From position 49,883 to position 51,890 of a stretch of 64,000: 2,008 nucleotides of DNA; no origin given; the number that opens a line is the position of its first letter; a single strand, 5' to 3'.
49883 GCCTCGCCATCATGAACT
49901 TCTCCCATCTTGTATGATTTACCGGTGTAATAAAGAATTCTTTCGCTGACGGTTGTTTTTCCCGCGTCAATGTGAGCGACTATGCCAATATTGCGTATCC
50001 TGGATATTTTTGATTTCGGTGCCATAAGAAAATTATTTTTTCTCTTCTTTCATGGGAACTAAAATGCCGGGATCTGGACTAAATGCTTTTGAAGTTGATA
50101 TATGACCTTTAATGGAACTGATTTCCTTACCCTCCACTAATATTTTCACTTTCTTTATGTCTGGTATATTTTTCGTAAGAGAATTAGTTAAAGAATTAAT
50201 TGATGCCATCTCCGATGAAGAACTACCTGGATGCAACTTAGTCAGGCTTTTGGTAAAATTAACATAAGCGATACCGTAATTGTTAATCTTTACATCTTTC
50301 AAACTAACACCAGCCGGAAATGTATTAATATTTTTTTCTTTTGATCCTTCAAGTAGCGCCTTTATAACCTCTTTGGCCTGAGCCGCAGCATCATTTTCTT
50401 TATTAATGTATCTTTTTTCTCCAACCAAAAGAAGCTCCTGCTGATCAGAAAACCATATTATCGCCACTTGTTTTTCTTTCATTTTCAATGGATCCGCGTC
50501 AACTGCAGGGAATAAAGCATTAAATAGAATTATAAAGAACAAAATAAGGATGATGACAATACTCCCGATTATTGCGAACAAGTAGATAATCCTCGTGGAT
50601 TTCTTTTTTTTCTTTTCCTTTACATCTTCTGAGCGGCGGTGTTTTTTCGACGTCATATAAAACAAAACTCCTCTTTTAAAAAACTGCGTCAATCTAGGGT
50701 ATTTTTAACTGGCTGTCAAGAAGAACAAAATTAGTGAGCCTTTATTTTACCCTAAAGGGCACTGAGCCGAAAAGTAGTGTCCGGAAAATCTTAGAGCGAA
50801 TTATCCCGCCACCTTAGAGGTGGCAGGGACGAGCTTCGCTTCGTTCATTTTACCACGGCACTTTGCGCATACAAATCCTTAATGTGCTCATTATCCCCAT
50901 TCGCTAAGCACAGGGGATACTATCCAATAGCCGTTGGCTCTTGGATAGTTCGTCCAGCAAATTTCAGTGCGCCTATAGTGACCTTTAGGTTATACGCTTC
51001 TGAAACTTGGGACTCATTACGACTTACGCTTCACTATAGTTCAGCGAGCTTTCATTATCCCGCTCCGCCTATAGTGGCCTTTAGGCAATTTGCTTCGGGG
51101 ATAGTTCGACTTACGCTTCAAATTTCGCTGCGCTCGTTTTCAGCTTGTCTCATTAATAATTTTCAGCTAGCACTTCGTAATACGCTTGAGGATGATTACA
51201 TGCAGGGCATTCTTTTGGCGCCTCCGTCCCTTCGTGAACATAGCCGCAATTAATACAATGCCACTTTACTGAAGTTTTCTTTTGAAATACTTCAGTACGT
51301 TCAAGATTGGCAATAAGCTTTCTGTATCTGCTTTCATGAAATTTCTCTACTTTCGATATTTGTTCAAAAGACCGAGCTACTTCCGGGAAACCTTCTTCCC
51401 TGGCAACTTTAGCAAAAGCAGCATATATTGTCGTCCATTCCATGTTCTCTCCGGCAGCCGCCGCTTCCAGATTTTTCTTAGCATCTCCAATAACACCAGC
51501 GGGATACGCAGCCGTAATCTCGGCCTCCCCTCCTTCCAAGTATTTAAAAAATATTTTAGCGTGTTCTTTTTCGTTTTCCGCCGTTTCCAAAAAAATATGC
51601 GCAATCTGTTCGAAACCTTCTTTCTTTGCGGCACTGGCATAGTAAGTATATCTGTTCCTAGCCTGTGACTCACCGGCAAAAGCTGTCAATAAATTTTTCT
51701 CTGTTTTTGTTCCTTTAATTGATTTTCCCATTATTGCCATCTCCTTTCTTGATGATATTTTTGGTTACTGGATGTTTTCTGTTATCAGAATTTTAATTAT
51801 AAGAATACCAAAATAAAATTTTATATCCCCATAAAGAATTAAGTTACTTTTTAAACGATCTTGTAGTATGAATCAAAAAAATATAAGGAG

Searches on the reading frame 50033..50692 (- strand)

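Call 29: search_protein_families(library=pfam, proteins=[window:50033-50692:-])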
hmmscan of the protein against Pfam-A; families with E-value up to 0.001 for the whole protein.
window:50033-50692:- (219 aa): 1 family
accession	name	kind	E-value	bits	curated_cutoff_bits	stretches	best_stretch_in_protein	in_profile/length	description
PF10646.14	Germane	-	9.7e-22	78.2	23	1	79-191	2-116/117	Sporulation and spore germination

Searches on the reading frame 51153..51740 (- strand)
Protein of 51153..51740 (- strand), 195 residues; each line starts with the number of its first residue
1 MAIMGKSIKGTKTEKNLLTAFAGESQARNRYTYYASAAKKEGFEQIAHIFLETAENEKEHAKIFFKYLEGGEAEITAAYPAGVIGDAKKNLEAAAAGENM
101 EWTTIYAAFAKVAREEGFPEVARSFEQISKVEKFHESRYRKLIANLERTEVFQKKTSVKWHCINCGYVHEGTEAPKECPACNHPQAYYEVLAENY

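Call 29: search_protein_families(library=pfam, proteins=[window:51153-51740:-])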
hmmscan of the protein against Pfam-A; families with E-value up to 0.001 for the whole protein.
window:51153-51740:- (195 aa): 4 families
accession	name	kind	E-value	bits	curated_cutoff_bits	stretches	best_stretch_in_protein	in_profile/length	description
PF02915.23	Rubrerythrin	-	7e-32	111.1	22.8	1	15-142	1-136/137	Rubrerythrin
PF21349.2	RUBY_RBDX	-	2.1e-13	49.9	26.5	1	160-189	1-30/30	Rubrerythrin, rubredoxin-like domain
PF00210.30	Ferritin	-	1.4e-10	41.7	24.5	1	15-148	2-141/142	Ferritin-like domain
PF23458.2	DUF7130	-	1.7e-05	25.1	35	1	147-186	41-81/89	Domain of unknown function (DUF7130)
